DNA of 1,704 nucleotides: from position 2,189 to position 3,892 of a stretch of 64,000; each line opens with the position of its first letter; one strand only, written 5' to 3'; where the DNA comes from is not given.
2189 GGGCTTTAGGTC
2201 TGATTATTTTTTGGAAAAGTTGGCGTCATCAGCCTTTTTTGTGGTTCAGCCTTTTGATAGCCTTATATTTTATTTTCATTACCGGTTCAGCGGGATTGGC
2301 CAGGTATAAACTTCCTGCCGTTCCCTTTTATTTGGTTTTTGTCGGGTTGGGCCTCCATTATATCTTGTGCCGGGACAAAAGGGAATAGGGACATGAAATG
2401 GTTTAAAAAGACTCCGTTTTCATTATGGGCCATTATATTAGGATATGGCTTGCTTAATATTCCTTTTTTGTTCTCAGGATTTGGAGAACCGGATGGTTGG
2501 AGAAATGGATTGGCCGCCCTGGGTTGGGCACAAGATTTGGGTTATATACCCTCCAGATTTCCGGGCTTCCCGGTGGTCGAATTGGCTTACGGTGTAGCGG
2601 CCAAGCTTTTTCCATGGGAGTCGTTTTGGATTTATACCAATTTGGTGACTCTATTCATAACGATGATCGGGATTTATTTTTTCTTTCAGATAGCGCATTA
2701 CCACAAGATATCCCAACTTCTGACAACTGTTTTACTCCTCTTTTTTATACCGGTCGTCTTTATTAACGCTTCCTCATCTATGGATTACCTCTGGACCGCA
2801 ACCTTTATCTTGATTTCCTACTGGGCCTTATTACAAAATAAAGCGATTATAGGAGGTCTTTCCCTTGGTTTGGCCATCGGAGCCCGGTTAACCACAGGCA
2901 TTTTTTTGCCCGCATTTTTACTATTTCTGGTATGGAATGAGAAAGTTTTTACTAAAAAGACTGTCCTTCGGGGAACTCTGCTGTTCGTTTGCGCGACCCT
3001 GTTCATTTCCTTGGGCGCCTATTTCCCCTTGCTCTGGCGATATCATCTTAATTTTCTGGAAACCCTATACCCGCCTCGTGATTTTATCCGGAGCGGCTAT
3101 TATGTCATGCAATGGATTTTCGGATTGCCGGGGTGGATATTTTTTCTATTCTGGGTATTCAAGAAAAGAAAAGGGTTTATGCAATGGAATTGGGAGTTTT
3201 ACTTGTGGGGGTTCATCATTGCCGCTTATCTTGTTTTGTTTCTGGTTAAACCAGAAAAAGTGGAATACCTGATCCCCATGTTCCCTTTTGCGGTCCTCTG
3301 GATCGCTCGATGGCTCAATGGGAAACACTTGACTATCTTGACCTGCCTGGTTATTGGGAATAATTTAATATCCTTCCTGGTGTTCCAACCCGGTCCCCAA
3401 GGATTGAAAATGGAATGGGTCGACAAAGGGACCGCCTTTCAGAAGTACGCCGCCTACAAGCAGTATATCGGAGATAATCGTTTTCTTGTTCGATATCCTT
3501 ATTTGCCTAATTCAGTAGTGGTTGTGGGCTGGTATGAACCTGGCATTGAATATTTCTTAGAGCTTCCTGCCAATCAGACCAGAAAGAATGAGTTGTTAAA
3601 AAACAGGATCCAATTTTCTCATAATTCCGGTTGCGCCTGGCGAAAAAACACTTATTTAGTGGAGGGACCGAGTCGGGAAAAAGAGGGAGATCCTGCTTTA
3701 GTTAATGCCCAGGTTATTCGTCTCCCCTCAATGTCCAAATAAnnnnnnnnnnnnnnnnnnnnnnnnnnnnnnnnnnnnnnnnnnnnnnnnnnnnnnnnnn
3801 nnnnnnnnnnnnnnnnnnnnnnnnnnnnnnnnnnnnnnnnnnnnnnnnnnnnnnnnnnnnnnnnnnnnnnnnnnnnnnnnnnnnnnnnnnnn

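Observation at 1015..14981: Arn/Gtr-like lipid-carrier aminosugar modification cluster with three GT-C membrane transferases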

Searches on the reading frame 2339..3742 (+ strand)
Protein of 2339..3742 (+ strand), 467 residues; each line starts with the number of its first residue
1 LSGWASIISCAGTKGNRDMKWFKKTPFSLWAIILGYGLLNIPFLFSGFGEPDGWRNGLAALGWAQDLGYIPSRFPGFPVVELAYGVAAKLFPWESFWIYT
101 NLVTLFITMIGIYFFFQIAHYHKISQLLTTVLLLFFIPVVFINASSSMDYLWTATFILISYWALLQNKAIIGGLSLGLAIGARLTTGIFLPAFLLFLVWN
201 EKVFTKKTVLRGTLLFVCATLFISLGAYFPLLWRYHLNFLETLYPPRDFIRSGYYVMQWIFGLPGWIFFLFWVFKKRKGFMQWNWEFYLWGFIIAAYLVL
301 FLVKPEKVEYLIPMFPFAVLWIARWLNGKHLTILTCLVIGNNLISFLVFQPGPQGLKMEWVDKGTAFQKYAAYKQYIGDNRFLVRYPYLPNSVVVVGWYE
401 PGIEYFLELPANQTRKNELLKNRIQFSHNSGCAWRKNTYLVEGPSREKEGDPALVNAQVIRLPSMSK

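Call 3: search_protein_families(library=pfam, proteins=[window:2339-3742:+], max_evalue=0.01)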
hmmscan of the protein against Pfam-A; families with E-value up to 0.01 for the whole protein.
window:2339-3742:+ (467 aa): 0 families

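Call 5: search_protein_families(library=ncbifam, proteins=[window:2339-3742:+], max_evalue=0.01)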
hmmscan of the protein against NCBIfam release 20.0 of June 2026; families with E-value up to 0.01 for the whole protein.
window:2339-3742:+ (467 aa): 0 families

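Call 8: find_homologous_proteins(query=window:2393-3742:+)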
Query window:2393-3742:+ (449 aa): 20 proteins with E <= 0.001 among 8000 candidates.
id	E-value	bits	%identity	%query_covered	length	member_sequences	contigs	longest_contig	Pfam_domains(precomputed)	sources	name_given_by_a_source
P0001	0.0e+0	1033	100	100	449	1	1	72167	-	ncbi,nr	ncbi:MAG: hypothetical protein HY879_03675 [Deltaproteobacteria bacterium]|nr:hypothetical protein [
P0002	3.0e-242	823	79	100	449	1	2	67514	-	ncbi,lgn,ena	-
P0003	2.0e-195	669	66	99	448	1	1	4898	PF09594.17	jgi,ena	-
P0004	2.3e-179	616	63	98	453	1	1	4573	-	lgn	-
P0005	3.6e-170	585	60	97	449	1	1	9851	-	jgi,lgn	jgi:hypothetical protein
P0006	4.9e-168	578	58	97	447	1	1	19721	PF09594.17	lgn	-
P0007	7.8e-154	531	58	91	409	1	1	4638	PF09594.17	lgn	-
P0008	6.1e-150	519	55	96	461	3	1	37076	-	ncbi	ncbi:MAG: hypothetical protein V2B13_03045 [Pseudomonadota bacterium]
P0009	7.6e-145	502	53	98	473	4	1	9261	-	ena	-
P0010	2.7e-134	467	50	99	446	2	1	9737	-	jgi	-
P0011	4.0e-117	410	47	98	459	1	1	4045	-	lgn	-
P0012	2.1e-114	401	45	99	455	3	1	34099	-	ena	-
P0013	1.2e-110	389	48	97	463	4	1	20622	-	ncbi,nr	ncbi:MAG: hypothetical protein HY879_21165 [Deltaproteobacteria bacterium]|nr:hypothetical protein [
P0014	8.2e-21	93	29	67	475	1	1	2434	PF09594.17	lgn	-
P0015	8.3e-20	89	28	92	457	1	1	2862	PF09594.17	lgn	-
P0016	6.4e-18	83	28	90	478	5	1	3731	PF09594.17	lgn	-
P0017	2.3e-17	81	25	87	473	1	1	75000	-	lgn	-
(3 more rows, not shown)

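Call 9: search_solved_structures(query=window:2393-3742:+, max_evalue=10)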
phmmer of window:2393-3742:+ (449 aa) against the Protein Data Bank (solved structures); distinct sequences matched with E-value up to 10: 4.
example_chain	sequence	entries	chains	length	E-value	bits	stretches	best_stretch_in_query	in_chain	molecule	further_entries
8gs8_D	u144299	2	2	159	0.0033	19.7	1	100-149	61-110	Succinate dehydrogenase [ubiquinone] cytochrome b small subunit, mitochondrial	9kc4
1zoy_D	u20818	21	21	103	0.0059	18.9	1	101-159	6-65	Small cytochrome binding protein | Succinate dehydrogenase [ubiquinone] cytochrome b small subunit, mitochondrial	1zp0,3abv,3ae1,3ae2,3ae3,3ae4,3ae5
4ytp_D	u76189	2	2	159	0.021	17.1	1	101-149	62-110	Succinate dehydrogenase [ubiquinone] cytochrome b small subunit, mitochondrial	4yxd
6so5_E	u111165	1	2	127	0.3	13.3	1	64-129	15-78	Calcium signal-modulating cyclophilin ligand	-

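Call 17: search_solved_structures(query=A1, max_evalue=10)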
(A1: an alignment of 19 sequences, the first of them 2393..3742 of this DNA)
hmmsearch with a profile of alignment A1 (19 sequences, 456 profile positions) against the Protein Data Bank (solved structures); distinct sequences matched with E-value up to 10: 6.
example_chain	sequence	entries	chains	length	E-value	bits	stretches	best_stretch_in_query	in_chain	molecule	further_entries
23gf_B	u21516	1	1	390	4.3e-05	25.9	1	98-227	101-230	GPI mannosyltransferase 1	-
23gx_B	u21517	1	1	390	4.3e-05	25.9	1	98-227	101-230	GPI mannosyltransferase 1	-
8gs8_D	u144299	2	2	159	0.15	14.1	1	99-144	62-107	Succinate dehydrogenase [ubiquinone] cytochrome b small subunit, mitochondrial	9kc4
1zoy_D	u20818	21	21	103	0.51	12.4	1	101-144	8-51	Small cytochrome binding protein | Succinate dehydrogenase [ubiquinone] cytochrome b small subunit, mitochondrial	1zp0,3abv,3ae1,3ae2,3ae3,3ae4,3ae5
4ytp_D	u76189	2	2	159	1.2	11.1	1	101-143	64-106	Succinate dehydrogenase [ubiquinone] cytochrome b small subunit, mitochondrial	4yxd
9wno_A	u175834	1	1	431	4.3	9.4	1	135-226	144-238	GPI mannosyltransferase 1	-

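Call 19: find_encoding_contigs(protein=P0002, flank=10000, max_places=2)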
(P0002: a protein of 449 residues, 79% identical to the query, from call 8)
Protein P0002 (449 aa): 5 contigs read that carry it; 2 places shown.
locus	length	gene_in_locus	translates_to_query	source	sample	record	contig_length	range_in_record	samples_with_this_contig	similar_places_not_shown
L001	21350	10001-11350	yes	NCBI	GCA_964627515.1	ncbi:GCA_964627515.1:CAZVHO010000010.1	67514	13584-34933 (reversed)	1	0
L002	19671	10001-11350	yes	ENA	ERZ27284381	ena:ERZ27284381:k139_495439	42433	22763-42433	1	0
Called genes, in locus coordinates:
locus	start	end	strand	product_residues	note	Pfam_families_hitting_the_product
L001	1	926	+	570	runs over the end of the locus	-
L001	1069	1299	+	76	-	-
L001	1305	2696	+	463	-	-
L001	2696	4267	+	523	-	PF00884:Sulfatase (faint)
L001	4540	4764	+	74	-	-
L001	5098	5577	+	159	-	-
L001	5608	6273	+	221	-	PF13489:Methyltransf_23, PF01209:Ubie_methyltran (weak), PF08241:Methyltransf_11, PF08242:Methyltransf_12, PF13649:Methyltransf_25, PF13847:Methyltransf_31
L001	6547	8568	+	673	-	-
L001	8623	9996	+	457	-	PF13231:PMT_2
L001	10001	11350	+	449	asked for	-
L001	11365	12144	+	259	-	PF00535:Glycos_transf_2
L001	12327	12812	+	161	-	PF25084:LbH_EIF2B (weak), PF25087:GMPPB_C (weak), PF00132:Hexapep, PF14602:Hexapep_2 (weak)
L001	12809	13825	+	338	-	PF01408:GFO_IDH_MocA, PF02894:GFO_IDH_MocA_C, PF22725:GFO_IDH_MocA_C3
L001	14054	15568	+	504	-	-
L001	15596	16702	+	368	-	PF01041:DegT_DnrJ_EryC1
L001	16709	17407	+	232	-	PF14602:Hexapep_2 (weak), PF00132:Hexapep (weak)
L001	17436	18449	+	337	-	PF00106:adh_short (weak), PF01073:3Beta_HSD, PF01370:Epimerase, PF02719:Polysacc_synt_2, PF04321:RmlD_sub_bind, PF07993:NAD_binding_4, PF13460:NAD_binding_10, PF16363:GDP_Man_Dehyd, +1 more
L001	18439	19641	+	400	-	PF01041:DegT_DnrJ_EryC1, PF00155:Aminotran_1_2, PF00266:Aminotran_5 (weak), PF01053:Cys_Met_Meta_PP (weak)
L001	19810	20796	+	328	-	PF00535:Glycos_transf_2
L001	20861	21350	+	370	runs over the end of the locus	PF01370:Epimerase, PF04321:RmlD_sub_bind (weak), PF16363:GDP_Man_Dehyd, PF01370:Epimerase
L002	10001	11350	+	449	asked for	-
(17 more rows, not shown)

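Call 20: find_encoding_contigs(protein=P0013, flank=10000, max_places=2)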
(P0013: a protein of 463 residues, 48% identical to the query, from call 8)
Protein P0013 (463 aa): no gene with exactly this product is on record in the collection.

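Call 25: predict_structure(alignment_id=A1)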
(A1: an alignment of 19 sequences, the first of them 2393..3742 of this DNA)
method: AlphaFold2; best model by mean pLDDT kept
length: 449 residues; sequences in the alignment: 19
mean_pLDDT: 84.7   pTM: 0.87
mean pLDDT of the five models: 84.7, 83.6, 82.3, 80.0, 76.2
residues with pLDDT >= 90: 222; 70-90: 156; 50-70: 54; < 50: 17
segments of 3 or more residues with pLDDT < 50: 1-3, 225-228, 230-232, 426-432
pLDDT, mean of each block of 10 residues (from residue 1): 65 95 91 87 87 76 90 92 93 97 92 96 80 94 96 97 89 91 86 94 92 73 50 66 90 88 75 91 76 92 90 95 84 61 81 90 94 89 93 95 91 68 62 61 78
secondary structure, 60 per line:
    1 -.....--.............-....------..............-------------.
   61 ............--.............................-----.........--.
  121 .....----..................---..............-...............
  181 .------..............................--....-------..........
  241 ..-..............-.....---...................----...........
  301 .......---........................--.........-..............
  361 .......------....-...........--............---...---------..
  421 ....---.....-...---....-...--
elements in order: H2-6 H9-21 H23-26 H33-46 H60-72 H75-103 H109-117 H120-125 H130-147 H151-164 H166-181 H188-217 H220-223 H231-242 H244-257 H259-263 H267-285 H290-307 H311-325 E326-334 E337-345 H347-367 E374-377 H379-389 H392-403 E407-409 E419-424 H428-432 E440-443

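Call 31: fold_search(model_id=the predicted structure, library=pdb)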
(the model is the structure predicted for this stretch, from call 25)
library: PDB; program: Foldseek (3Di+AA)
matches with E <= 10: 390; with E <= 0.001: 5
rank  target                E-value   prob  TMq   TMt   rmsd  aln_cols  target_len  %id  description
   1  9s6s_A                4.8e-05  1.00  0.51  0.44   7.5       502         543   14  Ternary cryo-EM structure of human ALG9 with Dol25-PP-GlcNAc2Man6, Dol25-P-Man and Fab (released 2026-03-18)
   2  5ezm                  6.8e-05  1.00  0.52  0.45   9.5       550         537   12  Crystal Structure of ArnT from Cupriavidus metallidurans in the apo state (released 2016-02-17)
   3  9s6u_A                8.4e-05  1.00  0.48  0.41   8.3       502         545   13  Ternary cryo-EM structure of human ALG9 with Dol25-PP-GlcNAc2Man8, Dol25-P-Man and Fab (released 2026-03-18)
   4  5f15                  2.6e-04  1.00  0.55  0.47   9.0       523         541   12  Crystal Structure of ArnT from Cupriavidus metallidurans bound to Undecaprenyl phosphate (released 2016-02-17)
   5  9s6t_A                4.5e-04  1.00  0.50  0.47   7.9       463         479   10  Ternary cryo-EM structure of chicken ALG12 with Dol25-PP-GlcNAc2Man7, Dol25-P-Man, and Fab (released 2026-03-18)
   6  6x0o                  6.0e-03  1.00  0.43  0.21  17.6       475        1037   12  Single-Particle Cryo-EM Structure of Arabinosyltransferase EmbB from Mycobacterium smegmatis (released 2020-06-10)
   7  8age_A                6.2e-03  1.00  0.47  0.35  10.3       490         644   11  Structure of yeast oligosaccharylransferase complex with acceptor peptide bound (released 2022-12-07)
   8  6ftg_5                1.7e-02  1.00  0.46  0.35  13.8       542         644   10  Subtomogram average of OST-containing ribosome-translocon complexes from canine rough microsomal membranes (released 2018-03-21)
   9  8imx_U                1.8e-02  1.00  0.42  0.44   8.6       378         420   14  Cryo-EM structure of GPI-T with a chimeric GPI-anchored protein (released 2023-08-16)
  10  9n9j_I                1.9e-02  1.00  0.40  0.28  20.3       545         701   10  Structure of a GRP94 folding intermediate engaged with a CCDC134- and FKBP11-bound secretory translocon (released 2025-11-19)
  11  3rce_A                2.2e-02  1.00  0.46  0.33   9.6       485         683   11  Bacterial oligosaccharyltransferase PglB (released 2011-06-15)
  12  9ub7_B                2.6e-02  1.00  0.41  0.46   7.6       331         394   12  Structure of glycosylphosphatidylinositol transamidase,state 1 (released 2026-04-08)
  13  9s6r_A                3.2e-02  0.98  0.33  0.37  17.1       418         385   13  Ternary cryo-EM structure of yeast ALG3 with Dol25-PP-GlcNAc2Man5, Dol25-P-Man, and Fab (released 2026-03-18)
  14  9i5k_A                3.5e-02  1.00  0.47  0.43   9.8       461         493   10  Structure of the Chaetomium thermophilum Pmt4 homodimer (C2 symmetry) (released 2025-12-24)
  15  7bvc_B                5.8e-02  0.98  0.41  0.21  17.5       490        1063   13  Cryo-EM structure of Mycobacterium smegmatis arabinosyltransferase EmbA-EmbB-AcpM2 in complex with ethambutol (released 2020-04-29)
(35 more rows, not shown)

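Call 40: search_protein_families(library=pfam, proteins=[L001:1305-2696:+, L001:2696-4267:+, L001:5098-5577:+, L001:5608-6273:+, L001:6547-8568:+, L001:16709-17407:+, L001:1069-1299:+, L001:4540-4764:+], max_evalue=0.1)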
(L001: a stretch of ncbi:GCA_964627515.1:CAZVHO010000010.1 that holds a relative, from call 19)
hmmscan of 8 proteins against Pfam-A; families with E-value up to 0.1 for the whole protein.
L001:1305-2696:+ (463 aa): 2 families
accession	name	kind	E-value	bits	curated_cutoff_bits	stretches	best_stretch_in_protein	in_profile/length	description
PF13489.12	Methyltransf_23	-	0.012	15.8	27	1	283-377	20-94/164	Methyltransferase domain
PF08242.18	Methyltransf_12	-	0.03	15.5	30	1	291-377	2-78/98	Methyltransferase domain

L001:2696-4267:+ (523 aa): 1 family
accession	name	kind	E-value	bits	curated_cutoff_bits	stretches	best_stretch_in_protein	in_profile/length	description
PF00884.28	Sulfatase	-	1.8e-05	24.7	25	1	181-444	3-245/301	Sulfatase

L001:5098-5577:+ (159 aa): 0 families

L001:5608-6273:+ (221 aa): 10 families
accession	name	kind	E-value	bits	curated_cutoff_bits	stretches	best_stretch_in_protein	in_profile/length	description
PF08241.18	Methyltransf_11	-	3.1e-20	73.1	21.2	1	26-112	1-91/95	Methyltransferase domain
PF13649.12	Methyltransf_25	-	6.5e-19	68.9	27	1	25-112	1-97/97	Methyltransferase domain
PF13489.12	Methyltransf_23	-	1.2e-15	58.1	27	1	20-160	21-147/164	Methyltransferase domain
PF13847.12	Methyltransf_31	-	1.6e-13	51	27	1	24-126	6-119/145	Methyltransferase domain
PF08242.18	Methyltransf_12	-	1.2e-12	48.8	30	1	26-112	1-96/98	Methyltransferase domain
PF01209.24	Ubie_methyltran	-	2.1e-07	31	20.1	1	23-112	49-147/233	ubiE/COQ5 methyltransferase family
PF07021.18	MetW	-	0.0047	17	21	1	24-108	16-102/193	Methionine biosynthesis protein MetW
PF01135.25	PCMT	-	0.022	15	20.3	1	22-56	74-110/210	Protein-L-isoaspartate(D-aspartate) O-methyltransferase (PCMT)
PF06080.18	DUF938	-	0.035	14.3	27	1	2-46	6-50/202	Protein of unknown function (DUF938)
PF08003.17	Methyltransf_9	-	0.097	12.1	23.8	0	22-54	116-148/315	Protein of unknown function (DUF1698)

L001:6547-8568:+ (673 aa): 2 families
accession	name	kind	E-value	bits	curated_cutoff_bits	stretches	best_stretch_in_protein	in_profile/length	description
PF01229.23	Glyco_hydro_39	-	0.0018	17.6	26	1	342-467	152-273/472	Glycosyl hydrolases family 39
PF02018.23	CBM_4_9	-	0.03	15.2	25.9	1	21-112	1-80/136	Carbohydrate binding domain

L001:16709-17407:+ (232 aa): 4 families
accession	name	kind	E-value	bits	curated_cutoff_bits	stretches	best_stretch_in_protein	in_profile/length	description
PF00132.30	Hexapep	-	1.6e-13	50.1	27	1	179-204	10-35/36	Bacterial transferase hexapeptide (six repeats)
PF14602.12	Hexapep_2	-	1.6e-06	28.2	27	1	170-204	1-33/34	Hexapeptide repeat of succinyl-transferase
PF25084.1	LbH_EIF2B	-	0.009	16.4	54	0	179-204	75-100/105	EIF2B subunit epsilon LbH domain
PF25087.1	GMPPB_C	-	0.07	13.3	39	0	171-203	5-37/110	GMPPB C-terminal domain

L001:1069-1299:+ (76 aa): 1 family
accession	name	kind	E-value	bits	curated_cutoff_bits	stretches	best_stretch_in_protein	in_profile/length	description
PF11119.13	DUF2633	-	0.056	13.8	25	1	4-26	5-26/43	Protein of unknown function (DUF2633)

L001:4540-4764:+ (74 aa): 1 family
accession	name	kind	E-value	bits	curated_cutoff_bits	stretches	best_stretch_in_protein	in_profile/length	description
PF06758.18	Olduvai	-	0.02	15.4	23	1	30-65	33-68/68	Olduvai domain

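Call 48: find_encoding_contigs(protein=P0008, flank=10000, max_places=1)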
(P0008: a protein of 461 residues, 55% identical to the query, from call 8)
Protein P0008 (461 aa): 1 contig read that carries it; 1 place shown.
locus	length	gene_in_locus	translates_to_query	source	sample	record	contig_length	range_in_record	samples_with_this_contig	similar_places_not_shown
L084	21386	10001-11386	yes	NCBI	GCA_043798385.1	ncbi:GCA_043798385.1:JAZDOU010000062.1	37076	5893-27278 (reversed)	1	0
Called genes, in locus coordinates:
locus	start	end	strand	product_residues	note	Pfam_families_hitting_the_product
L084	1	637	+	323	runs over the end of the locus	PF00535:Glycos_transf_2, PF10111:Glyco_tranf_2_2 (faint), PF13641:Glyco_tranf_2_3, PF13506:Glyco_transf_21 (weak)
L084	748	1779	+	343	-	PF04055:Radical_SAM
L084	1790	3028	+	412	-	PF13231:PMT_2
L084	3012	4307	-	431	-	-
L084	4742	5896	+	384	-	PF00535:Glycos_transf_2, PF26629:GT2_TM_C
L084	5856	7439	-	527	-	PF13231:PMT_2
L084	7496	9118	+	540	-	-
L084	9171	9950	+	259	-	PF01555:N6_N4_Mtase (faint), PF01209:Ubie_methyltran (weak), PF13649:Methyltransf_25, PF13847:Methyltransf_31, PF08241:Methyltransf_11, PF08242:Methyltransf_12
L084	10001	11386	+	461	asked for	-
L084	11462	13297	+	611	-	-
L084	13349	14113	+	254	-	PF00535:Glycos_transf_2, PF10111:Glyco_tranf_2_2 (weak)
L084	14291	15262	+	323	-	PF01073:3Beta_HSD, PF01370:Epimerase, PF02719:Polysacc_synt_2, PF04321:RmlD_sub_bind (weak), PF13460:NAD_binding_10, PF16363:GDP_Man_Dehyd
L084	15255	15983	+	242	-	PF13489:Methyltransf_23, PF05175:MTS (weak), PF13847:Methyltransf_31, PF08241:Methyltransf_11, PF08242:Methyltransf_12, PF13649:Methyltransf_25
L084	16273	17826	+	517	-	-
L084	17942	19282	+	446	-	PF05935:Arylsulfotrans (faint), PF14269:Arylsulfotran_2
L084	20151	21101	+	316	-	PF13469:Sulfotransfer_3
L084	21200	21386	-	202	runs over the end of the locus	PF01583:APS_kinase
